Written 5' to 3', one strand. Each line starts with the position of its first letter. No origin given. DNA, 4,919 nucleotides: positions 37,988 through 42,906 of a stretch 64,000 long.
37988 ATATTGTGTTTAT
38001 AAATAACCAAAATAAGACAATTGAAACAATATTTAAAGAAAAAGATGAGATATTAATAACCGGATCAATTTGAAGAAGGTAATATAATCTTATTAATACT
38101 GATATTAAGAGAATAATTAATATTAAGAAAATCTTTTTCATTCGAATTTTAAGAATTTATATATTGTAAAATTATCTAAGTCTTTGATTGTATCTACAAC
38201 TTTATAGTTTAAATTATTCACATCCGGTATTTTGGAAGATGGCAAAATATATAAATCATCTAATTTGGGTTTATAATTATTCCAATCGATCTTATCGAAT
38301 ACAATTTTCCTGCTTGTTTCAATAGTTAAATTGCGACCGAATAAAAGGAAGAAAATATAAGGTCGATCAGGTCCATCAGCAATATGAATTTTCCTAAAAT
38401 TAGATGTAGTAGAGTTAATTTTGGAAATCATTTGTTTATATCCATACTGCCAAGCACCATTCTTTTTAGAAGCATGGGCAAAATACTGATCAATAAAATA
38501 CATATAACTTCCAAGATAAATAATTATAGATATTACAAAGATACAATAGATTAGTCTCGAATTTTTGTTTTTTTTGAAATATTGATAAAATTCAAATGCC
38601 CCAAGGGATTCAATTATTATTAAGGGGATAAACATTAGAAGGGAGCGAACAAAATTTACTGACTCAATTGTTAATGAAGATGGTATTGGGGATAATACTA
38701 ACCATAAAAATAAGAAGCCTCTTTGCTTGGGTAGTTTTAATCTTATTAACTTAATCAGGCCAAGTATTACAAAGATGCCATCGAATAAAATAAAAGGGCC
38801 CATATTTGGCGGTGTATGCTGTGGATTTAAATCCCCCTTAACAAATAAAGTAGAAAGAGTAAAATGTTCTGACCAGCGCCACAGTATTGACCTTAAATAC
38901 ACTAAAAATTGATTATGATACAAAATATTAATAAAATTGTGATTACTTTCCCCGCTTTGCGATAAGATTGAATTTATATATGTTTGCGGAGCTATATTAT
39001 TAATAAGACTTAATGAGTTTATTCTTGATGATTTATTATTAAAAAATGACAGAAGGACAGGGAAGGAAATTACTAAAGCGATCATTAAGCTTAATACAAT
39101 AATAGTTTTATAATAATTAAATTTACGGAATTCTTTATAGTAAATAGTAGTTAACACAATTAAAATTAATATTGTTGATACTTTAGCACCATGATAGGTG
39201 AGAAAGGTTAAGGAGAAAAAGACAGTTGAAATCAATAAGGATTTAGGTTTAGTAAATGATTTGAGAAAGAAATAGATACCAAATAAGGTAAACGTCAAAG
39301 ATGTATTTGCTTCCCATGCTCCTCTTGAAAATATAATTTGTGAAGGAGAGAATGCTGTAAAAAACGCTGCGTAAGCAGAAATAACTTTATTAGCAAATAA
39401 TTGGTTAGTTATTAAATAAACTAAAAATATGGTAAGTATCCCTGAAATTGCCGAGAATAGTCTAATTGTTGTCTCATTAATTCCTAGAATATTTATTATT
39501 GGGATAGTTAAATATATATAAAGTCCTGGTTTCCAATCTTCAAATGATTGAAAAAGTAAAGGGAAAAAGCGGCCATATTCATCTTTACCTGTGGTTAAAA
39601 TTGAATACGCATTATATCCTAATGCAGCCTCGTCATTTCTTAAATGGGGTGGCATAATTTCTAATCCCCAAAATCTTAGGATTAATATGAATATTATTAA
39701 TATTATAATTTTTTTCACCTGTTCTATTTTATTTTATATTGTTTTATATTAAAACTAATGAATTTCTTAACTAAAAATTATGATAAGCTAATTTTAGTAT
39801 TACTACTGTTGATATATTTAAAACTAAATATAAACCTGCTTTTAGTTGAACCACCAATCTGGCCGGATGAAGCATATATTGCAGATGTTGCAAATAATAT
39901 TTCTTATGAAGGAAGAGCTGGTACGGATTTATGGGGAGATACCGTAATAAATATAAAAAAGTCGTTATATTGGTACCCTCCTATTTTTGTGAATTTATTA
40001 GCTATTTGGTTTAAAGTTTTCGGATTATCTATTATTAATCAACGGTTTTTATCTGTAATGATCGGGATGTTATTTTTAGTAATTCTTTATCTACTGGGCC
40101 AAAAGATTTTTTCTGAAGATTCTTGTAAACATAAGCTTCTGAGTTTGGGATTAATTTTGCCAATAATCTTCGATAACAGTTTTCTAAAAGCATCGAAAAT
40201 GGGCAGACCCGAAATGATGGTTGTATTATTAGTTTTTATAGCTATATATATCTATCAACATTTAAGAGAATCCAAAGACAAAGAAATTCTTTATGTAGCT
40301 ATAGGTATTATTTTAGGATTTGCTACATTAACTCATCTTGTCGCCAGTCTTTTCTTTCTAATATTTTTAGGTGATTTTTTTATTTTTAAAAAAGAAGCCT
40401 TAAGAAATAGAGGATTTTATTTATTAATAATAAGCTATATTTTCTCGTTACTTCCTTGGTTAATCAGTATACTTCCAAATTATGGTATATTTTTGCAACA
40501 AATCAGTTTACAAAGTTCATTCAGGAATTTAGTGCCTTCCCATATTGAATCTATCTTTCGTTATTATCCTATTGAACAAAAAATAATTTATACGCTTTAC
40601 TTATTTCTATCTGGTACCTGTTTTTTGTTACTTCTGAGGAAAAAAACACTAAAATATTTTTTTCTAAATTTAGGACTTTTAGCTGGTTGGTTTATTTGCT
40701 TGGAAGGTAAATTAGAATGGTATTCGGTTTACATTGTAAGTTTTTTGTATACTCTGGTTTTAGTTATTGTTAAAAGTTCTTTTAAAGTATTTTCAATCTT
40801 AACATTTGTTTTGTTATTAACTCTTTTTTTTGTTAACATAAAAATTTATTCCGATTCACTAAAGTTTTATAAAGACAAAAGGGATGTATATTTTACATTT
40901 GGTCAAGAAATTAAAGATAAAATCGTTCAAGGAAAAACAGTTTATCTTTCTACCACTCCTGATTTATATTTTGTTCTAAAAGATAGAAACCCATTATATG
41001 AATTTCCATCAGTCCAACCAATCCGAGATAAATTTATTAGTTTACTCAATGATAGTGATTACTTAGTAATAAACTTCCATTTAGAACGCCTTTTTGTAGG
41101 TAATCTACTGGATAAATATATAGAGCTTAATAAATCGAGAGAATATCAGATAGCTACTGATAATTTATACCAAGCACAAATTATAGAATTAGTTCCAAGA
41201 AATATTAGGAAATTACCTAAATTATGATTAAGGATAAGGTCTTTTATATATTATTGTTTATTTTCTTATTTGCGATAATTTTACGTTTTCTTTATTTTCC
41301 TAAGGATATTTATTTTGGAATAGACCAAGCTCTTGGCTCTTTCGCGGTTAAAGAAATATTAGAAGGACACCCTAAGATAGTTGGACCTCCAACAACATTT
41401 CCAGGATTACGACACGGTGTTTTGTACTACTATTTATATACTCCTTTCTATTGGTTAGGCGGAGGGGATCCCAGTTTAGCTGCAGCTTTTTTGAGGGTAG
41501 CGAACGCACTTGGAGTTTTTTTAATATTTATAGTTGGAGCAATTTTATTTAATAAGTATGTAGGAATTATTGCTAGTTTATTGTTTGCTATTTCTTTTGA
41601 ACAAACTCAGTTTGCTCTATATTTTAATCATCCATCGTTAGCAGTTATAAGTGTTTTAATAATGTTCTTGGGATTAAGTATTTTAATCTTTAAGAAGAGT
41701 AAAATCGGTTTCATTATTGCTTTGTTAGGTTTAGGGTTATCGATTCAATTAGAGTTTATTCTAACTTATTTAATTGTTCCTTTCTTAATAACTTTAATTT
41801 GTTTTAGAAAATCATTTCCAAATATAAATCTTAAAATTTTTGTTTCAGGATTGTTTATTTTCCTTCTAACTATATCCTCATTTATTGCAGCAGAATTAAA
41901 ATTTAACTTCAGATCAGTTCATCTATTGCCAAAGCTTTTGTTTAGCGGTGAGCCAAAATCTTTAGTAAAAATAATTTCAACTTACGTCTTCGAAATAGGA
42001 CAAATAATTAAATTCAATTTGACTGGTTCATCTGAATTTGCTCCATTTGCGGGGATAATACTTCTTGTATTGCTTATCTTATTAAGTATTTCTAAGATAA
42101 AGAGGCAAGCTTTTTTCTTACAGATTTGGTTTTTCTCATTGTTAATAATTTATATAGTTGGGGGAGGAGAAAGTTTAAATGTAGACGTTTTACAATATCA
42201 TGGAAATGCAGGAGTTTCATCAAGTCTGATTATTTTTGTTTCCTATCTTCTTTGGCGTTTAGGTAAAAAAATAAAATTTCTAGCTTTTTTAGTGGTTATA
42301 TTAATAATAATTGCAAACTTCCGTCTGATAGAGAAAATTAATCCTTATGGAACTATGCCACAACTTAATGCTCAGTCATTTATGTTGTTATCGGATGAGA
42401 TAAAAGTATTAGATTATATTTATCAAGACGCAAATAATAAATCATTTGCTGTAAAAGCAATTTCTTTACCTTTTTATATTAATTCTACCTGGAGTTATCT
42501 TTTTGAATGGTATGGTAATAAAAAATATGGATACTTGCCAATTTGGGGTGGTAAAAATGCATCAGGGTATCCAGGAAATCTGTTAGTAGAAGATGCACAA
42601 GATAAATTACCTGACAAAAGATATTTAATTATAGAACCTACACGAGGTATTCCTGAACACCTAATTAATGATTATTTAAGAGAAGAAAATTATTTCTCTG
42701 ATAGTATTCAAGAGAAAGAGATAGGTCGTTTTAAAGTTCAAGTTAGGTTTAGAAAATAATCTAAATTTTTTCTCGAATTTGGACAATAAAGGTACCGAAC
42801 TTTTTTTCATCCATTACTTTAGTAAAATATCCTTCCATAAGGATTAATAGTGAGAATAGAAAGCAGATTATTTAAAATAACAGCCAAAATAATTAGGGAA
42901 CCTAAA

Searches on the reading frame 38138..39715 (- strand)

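Call 43: search_protein_families(library=pfam, proteins=[window:38138-39715:-], max_evalue=0.001)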
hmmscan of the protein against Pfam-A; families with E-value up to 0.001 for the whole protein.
window:38138-39715:- (525 aa): 2 families
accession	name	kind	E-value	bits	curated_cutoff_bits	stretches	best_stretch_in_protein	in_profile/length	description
PF13231.12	PMT_2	-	2.6e-08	34.7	26.1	1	67-221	7-158/160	Dolichyl-phosphate-mannose-protein mannosyltransferase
PF02366.24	PMT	-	1.1e-05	25.6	22.7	1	5-223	2-233/245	Dolichyl-phosphate-mannose-protein mannosyltransferase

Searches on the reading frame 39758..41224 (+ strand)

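Call 43: search_protein_families(library=pfam, proteins=[window:39758-41224:+], max_evalue=0.001)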
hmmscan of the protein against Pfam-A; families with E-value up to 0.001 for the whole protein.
window:39758-41224:+ (489 aa): 1 family
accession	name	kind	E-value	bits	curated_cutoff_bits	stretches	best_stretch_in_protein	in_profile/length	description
PF13231.12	PMT_2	-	3.3e-08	34.3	26.1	1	74-236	3-159/160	Dolichyl-phosphate-mannose-protein mannosyltransferase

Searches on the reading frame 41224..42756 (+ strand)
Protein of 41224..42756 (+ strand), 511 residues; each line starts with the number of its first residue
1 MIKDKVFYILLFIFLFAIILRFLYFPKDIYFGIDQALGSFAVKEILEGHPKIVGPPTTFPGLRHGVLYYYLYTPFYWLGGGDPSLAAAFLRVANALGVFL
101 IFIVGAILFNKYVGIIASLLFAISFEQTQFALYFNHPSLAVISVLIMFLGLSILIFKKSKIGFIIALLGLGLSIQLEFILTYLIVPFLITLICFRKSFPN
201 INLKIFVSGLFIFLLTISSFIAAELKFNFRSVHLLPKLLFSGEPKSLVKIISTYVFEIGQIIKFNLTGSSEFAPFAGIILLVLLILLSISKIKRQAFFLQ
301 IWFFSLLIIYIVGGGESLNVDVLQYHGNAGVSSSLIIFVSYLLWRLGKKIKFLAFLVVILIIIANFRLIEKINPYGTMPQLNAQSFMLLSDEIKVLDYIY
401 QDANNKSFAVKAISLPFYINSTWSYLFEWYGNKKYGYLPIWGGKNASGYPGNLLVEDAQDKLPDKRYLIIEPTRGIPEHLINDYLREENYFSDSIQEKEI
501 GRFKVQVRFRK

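Call 43: search_protein_families(library=pfam, proteins=[window:41224-42756:+], max_evalue=0.001)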
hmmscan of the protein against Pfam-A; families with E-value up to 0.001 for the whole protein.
window:41224-42756:+ (511 aa): 1 family
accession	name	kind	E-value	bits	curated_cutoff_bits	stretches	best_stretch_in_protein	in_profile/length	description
PF13231.12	PMT_2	-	0.0009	19.9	26.1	1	64-218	2-155/160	Dolichyl-phosphate-mannose-protein mannosyltransferase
